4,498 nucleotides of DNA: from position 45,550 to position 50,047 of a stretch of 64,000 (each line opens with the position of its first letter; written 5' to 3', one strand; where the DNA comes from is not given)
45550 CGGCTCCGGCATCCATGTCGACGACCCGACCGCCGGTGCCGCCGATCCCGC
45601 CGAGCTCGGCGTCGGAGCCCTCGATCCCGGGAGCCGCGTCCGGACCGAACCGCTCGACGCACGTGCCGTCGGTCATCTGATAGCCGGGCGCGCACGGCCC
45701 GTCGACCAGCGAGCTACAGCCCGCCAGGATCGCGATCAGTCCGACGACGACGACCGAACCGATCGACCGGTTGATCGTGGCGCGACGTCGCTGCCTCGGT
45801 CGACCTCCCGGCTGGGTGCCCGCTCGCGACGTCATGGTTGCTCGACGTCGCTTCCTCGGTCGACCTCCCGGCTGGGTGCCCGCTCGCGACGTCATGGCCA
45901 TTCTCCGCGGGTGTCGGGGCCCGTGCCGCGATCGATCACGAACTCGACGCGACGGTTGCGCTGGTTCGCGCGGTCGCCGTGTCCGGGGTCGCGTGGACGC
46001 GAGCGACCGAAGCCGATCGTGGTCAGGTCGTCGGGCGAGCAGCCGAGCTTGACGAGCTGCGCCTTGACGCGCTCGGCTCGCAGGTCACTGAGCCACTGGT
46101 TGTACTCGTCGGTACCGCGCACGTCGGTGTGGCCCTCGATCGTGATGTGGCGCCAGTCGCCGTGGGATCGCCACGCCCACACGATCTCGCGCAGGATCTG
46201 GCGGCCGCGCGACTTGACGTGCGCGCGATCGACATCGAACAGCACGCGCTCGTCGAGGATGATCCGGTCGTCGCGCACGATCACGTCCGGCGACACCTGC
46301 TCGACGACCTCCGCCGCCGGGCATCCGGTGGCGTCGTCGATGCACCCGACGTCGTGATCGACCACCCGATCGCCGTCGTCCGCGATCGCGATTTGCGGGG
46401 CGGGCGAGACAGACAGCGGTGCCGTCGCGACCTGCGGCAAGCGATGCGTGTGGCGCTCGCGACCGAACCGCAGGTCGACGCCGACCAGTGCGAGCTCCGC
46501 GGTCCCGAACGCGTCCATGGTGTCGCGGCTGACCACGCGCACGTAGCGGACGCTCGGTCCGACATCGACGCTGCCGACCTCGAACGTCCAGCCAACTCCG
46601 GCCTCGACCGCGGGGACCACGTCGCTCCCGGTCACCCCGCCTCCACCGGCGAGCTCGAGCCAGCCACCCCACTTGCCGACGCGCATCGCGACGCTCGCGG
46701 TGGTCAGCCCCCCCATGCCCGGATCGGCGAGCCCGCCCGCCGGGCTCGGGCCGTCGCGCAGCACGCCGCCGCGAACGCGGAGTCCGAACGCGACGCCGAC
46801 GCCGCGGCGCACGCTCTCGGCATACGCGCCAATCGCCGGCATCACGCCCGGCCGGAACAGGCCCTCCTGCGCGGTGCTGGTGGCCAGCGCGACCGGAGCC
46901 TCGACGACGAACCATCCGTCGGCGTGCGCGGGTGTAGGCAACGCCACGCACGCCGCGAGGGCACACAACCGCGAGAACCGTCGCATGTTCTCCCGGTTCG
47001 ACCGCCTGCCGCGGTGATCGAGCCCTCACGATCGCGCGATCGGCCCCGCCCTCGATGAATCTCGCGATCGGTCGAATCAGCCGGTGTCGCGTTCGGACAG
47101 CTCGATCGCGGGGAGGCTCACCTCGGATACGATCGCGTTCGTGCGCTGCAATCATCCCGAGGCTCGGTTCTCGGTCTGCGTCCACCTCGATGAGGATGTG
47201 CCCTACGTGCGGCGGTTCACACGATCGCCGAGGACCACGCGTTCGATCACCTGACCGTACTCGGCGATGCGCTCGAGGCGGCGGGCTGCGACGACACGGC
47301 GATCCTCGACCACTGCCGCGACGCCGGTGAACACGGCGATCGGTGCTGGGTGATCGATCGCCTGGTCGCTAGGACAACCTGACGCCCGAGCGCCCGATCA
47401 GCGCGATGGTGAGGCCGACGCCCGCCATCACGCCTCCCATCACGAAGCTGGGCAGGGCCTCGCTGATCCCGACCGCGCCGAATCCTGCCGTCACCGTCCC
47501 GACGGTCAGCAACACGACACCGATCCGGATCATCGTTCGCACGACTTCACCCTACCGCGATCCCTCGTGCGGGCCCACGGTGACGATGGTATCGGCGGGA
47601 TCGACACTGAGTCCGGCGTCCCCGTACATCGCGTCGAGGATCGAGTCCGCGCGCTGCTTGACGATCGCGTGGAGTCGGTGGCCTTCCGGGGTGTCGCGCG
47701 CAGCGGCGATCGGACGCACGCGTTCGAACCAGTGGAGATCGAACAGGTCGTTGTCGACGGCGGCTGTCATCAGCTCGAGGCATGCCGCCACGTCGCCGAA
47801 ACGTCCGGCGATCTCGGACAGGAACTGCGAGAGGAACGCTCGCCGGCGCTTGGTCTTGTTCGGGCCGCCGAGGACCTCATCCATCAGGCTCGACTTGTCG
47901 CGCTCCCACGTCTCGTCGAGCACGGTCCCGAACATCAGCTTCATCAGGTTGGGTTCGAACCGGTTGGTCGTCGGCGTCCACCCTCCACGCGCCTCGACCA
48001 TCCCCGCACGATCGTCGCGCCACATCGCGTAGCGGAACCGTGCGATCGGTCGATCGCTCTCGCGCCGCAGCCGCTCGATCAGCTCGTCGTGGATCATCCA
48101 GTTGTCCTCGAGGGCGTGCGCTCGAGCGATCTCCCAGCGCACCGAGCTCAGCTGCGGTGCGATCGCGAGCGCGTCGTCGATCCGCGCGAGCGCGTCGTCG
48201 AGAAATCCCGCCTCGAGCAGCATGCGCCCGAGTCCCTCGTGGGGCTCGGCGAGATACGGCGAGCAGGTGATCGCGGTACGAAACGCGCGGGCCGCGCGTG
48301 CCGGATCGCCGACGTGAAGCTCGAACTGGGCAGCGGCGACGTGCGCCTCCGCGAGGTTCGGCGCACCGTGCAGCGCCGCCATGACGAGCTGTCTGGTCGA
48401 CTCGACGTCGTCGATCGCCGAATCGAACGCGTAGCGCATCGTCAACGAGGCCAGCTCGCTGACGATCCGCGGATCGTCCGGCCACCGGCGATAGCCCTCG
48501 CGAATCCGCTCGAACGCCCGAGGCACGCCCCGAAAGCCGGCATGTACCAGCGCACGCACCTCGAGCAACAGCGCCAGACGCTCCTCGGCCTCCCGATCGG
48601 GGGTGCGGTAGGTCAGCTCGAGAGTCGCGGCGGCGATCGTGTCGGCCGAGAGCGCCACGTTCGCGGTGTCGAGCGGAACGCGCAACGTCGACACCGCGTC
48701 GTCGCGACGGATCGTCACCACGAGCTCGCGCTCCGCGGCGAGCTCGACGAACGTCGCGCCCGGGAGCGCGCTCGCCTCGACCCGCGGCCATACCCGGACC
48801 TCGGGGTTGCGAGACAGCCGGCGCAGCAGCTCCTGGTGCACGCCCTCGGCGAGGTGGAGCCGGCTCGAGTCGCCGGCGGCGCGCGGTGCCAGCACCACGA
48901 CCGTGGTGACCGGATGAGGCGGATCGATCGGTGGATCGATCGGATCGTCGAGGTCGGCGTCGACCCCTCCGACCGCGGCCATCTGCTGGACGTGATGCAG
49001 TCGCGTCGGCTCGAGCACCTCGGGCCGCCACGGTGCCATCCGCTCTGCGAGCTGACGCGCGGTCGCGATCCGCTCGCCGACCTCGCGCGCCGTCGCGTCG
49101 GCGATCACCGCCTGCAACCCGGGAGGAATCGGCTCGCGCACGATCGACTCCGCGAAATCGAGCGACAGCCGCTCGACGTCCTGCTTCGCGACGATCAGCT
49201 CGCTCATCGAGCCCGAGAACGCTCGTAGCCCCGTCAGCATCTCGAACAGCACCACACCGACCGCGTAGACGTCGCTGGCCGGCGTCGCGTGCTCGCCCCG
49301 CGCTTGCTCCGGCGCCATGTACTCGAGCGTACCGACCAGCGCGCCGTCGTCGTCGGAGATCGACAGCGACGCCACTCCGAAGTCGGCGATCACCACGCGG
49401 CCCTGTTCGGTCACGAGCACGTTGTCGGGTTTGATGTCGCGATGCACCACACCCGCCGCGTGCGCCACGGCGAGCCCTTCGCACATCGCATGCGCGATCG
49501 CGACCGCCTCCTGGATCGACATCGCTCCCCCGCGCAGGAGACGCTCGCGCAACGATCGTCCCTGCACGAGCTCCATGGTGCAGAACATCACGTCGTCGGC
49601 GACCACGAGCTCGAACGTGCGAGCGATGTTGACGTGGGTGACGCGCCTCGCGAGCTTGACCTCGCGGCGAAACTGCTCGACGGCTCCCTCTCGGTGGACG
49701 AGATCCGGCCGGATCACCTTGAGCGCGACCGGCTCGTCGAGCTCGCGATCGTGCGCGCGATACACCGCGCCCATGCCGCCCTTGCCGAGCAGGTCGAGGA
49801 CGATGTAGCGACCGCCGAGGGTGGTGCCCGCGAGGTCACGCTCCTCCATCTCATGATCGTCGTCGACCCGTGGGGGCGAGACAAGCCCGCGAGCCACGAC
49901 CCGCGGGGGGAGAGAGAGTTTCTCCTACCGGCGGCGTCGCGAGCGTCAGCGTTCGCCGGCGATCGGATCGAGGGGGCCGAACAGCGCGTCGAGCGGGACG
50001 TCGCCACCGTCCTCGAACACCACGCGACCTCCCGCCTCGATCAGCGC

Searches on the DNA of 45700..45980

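Call 64: search_rna_families(source=window, start=45700, end=45980, threshold=evalue, max_evalue=10)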
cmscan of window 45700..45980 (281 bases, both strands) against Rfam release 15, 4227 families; matches with E-value up to 10: 3.
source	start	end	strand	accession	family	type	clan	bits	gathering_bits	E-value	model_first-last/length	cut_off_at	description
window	45733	45790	-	RF03934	mir-m107-1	Gene; miRNA;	-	15.4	83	3.3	1-65/65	no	mir-m107-1 microRNA precursor family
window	45858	45880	+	RF01495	ACAT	Cis-reg;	-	12.9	37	2.5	51-73/147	no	Human acetyl-coA cholesterol acyltransferase mRNA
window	45798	45820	+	RF01495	ACAT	Cis-reg;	-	12.9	37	2.5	51-73/147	no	Human acetyl-coA cholesterol acyltransferase mRNA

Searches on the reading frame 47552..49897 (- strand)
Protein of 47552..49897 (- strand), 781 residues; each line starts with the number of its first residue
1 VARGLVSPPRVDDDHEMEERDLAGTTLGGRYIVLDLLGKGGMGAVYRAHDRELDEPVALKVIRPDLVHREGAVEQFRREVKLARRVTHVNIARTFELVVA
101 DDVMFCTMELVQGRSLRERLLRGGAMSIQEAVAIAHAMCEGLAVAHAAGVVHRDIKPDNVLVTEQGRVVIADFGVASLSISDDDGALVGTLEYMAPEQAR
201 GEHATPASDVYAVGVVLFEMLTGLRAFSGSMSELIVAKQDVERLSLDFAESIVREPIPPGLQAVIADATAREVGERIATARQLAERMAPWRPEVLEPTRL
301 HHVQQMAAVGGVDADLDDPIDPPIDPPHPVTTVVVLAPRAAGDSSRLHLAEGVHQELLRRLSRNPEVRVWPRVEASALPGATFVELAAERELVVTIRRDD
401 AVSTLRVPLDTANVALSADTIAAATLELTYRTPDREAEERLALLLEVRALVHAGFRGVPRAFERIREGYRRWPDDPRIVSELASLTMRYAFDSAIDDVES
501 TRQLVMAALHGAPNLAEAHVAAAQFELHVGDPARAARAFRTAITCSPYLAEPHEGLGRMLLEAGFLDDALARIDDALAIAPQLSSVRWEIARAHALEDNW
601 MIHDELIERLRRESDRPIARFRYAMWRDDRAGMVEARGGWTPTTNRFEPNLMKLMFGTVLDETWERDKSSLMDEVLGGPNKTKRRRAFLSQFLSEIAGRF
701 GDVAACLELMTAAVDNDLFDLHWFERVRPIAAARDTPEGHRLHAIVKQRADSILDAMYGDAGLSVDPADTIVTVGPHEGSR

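Call 86: search_protein_families(library=pfam, proteins=[window:47552-49897:-], max_evalue=0.001)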
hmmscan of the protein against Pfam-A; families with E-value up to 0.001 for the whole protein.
window:47552-49897:- (781 aa): 5 families
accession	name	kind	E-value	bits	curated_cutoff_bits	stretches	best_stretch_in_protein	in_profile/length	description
PF00069.31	Pkinase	-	3.1e-48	164.9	31.7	1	32-239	2-209/263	Protein kinase domain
PF07714.23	PK_Tyr_Ser-Thr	-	7.3e-31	107.8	23.1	1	35-230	5-208/258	Protein tyrosine and serine/threonine kinase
PF03109.22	ABC1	-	6.5e-06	25.9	22.9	0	101-176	142-214/244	ABC1 atypical kinase-like domain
PF01636.29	APH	-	0.0004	20.7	23.2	1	130-176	149-197/239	Phosphotransferase enzyme family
PF07719.23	TPR_2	-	0.00057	20.2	27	0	516-547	1-32/34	Tetratricopeptide repeat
